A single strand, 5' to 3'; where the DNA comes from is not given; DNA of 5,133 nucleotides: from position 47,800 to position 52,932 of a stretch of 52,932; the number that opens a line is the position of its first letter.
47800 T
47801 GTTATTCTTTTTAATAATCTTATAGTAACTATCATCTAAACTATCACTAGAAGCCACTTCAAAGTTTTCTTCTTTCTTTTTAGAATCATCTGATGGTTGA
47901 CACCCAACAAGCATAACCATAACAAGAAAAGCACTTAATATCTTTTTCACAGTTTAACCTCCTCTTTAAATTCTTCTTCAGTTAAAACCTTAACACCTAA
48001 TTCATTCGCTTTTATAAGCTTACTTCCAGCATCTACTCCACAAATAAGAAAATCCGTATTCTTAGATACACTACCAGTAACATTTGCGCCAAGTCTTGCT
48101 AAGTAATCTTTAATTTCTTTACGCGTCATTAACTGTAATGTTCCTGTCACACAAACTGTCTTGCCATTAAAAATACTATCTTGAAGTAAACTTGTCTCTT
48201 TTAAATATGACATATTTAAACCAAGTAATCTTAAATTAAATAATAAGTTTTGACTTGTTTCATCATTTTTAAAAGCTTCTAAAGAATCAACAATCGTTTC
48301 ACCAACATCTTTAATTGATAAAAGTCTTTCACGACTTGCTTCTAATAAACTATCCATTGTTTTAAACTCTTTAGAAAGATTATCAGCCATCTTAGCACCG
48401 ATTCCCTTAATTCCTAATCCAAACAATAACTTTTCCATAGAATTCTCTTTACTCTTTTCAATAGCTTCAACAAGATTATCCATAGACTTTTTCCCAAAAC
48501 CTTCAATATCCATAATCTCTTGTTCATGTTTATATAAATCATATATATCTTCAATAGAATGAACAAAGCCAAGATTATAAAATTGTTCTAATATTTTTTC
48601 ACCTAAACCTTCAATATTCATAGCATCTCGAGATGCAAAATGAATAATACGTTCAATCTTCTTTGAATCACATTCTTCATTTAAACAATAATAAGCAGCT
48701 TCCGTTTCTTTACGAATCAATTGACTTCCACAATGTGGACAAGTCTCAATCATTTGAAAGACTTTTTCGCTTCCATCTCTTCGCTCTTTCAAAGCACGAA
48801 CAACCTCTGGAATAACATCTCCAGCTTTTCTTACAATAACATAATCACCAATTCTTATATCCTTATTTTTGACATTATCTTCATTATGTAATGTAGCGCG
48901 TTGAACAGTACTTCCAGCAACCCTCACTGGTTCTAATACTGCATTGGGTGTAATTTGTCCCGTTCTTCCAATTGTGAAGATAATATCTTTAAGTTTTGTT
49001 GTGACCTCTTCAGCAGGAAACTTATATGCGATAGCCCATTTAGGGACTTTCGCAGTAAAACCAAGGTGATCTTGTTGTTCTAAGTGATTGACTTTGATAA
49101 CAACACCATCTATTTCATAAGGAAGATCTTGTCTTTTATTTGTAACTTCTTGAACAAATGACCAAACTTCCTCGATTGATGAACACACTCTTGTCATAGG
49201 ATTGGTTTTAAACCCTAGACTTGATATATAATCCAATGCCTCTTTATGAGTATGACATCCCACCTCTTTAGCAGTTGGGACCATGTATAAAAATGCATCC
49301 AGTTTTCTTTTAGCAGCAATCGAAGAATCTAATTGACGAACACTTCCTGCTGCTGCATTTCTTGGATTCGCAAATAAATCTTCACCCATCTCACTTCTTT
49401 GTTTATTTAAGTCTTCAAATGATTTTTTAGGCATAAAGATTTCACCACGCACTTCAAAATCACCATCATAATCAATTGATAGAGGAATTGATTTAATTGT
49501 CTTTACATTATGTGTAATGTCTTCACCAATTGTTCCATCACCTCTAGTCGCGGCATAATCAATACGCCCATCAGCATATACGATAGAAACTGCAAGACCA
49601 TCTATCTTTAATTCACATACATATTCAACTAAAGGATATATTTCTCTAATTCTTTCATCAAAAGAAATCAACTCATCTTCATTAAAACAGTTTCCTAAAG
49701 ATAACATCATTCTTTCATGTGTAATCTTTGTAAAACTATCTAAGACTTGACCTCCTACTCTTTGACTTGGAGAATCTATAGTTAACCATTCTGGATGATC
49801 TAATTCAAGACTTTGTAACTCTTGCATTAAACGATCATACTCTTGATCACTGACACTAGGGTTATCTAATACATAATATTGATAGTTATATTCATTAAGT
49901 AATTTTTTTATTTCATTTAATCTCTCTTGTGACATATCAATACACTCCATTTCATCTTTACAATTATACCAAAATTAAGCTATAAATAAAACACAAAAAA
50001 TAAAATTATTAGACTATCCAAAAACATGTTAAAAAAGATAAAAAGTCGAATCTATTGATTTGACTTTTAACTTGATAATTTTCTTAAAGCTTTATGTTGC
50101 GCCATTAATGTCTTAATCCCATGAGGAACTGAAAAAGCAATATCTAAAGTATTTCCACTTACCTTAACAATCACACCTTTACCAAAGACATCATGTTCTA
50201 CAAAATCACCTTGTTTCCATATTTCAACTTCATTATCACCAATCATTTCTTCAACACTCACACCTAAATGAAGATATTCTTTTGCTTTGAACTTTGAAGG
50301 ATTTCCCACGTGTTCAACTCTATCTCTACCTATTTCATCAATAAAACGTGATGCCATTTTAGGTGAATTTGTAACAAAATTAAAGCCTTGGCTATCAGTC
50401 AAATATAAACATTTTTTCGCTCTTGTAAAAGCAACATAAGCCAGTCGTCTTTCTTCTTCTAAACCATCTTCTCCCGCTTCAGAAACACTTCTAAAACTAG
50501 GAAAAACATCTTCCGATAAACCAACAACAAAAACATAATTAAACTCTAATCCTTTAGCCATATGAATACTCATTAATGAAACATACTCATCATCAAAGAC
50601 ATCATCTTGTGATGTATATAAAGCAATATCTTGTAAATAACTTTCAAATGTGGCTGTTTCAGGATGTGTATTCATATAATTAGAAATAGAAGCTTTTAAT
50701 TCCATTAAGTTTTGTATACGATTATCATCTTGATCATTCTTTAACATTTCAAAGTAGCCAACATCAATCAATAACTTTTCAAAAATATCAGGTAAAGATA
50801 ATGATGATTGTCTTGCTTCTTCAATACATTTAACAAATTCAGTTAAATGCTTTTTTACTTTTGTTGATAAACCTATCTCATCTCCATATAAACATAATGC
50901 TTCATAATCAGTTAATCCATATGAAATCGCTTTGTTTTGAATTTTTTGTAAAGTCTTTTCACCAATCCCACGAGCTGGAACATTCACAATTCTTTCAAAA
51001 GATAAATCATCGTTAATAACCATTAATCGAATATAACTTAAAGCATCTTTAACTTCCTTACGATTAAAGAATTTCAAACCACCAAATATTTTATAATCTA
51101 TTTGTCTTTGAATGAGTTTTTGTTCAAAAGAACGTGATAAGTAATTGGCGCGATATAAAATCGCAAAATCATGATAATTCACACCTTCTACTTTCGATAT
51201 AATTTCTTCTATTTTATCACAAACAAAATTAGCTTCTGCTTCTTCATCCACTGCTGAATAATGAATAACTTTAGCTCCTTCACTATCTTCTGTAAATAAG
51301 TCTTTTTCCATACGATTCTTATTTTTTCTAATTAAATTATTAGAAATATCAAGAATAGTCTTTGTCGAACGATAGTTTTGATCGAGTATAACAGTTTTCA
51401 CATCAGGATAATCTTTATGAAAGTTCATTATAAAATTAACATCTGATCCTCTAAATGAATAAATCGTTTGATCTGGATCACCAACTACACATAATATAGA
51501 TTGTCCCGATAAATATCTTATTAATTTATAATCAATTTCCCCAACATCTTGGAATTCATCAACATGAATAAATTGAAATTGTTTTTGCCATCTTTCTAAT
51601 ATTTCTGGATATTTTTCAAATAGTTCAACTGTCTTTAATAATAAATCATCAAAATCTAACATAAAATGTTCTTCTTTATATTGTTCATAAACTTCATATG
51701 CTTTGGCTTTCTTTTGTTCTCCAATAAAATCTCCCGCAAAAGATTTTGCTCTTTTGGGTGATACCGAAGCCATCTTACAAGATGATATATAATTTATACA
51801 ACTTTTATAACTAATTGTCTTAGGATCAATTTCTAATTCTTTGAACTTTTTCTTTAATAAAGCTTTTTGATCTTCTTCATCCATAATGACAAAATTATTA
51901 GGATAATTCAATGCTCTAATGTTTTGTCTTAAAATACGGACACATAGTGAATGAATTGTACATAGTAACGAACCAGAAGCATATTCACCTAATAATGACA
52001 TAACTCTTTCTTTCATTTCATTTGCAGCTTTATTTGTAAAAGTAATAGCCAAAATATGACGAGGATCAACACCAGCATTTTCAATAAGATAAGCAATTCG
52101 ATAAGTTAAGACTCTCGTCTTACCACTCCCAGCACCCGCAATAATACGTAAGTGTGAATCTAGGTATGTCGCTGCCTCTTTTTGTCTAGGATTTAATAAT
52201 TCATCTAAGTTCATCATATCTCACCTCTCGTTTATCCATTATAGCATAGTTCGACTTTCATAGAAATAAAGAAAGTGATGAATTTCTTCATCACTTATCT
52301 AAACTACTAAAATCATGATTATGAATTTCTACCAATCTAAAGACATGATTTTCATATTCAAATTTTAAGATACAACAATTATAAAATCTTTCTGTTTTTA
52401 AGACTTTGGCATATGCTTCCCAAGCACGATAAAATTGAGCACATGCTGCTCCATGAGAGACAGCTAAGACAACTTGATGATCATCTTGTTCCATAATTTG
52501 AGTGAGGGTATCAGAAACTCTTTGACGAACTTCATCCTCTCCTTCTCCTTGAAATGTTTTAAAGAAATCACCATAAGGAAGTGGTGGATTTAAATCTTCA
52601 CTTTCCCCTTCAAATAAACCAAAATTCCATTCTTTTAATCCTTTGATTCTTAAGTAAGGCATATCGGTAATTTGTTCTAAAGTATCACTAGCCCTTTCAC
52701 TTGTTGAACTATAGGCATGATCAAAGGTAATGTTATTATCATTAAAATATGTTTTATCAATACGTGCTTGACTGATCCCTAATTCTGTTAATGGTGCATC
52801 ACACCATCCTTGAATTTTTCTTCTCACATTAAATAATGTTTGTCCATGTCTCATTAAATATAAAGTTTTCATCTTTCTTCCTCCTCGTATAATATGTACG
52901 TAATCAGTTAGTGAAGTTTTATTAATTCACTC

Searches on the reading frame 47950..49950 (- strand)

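Call 72: search_protein_families(library=pfam, proteins=[window:47950-49950:-], max_evalue=0.00001)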
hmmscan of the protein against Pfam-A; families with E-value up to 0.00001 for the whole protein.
window:47950-49950:- (667 aa): 8 families
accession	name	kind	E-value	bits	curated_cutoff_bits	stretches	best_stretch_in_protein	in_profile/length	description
PF01653.23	DNA_ligase_aden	-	1.7e-98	329.6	27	1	72-314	3-253/253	NAD-dependent DNA ligase adenylation domain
PF03120.22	DNA_ligase_OB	-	3.8e-35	120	32.9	1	317-394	1-78/79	NAD-dependent DNA ligase OB-fold domain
PF00533.33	BRCT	-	1.8e-16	60.5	21.3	1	591-663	3-76/78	BRCA1 C Terminus (BRCT) domain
PF12826.13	HHH_2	-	2.1e-16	60.3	27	1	507-569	1-63/64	Helix-hairpin-helix motif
PF14520.12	HHH_5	-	1.1e-14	55.1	27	1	512-556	5-50/57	Helix-hairpin-helix domain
PF03119.21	DNA_ligase_ZBD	-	3.4e-09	36.9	25.8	1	403-427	1-25/27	NAD-dependent DNA ligase C4 zinc finger domain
PF12738.14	PTCB-BRCT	-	3.8e-07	30.4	22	1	599-657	3-60/63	twin BRCT domain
PF22745.1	Nlig-Ia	-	3e-06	28.2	27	1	8-55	3-50/92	DNA ligase-like, N-terminal NAD+-binding domain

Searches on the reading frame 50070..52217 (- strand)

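Call 72: search_protein_families(library=pfam, proteins=[window:50070-52217:-], max_evalue=0.00001)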
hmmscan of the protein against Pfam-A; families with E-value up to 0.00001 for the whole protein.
window:50070-52217:- (716 aa): 7 families
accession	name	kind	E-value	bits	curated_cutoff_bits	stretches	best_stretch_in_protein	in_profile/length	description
PF00580.27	UvrD-helicase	-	3.9e-84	283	23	1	8-271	1-271/271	UvrD/REP helicase N-terminal domain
PF13361.12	UvrD_C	-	1.3e-70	239.1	25.6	1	277-609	2-348/350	UvrD-like helicase C-terminal domain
PF13245.12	AAA_19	-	1.2e-23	84.2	25.1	1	12-256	1-134/134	AAA domain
PF01443.25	Viral_helicase1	-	2.9e-10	40.8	21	0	192-327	39-171/228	Viral superfamily 1 RNA helicase core domain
PF13538.12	UvrD_C_2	-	2.3e-09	37.4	27.4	1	546-606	2-51/52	UvrD-like helicase C-terminal domain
PF21196.3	PcrA_UvrD_tudor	-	1.7e-07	31.4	23.9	1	670-707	2-42/48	PcrA/UvrD tudor domain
PF13604.12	AAA_30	-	4.4e-06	27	27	0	8-72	2-66/191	AAA domain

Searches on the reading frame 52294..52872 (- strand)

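Call 72: search_protein_families(library=pfam, proteins=[window:52294-52872:-], max_evalue=0.00001)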
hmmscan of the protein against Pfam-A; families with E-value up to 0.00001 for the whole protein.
window:52294-52872:- (193 aa): 1 family
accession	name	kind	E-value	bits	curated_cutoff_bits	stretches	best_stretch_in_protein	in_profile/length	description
PF00300.27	His_Phos_1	-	7e-35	120.9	21.7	1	4-185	1-193/194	Histidine phosphatase superfamily (branch 1)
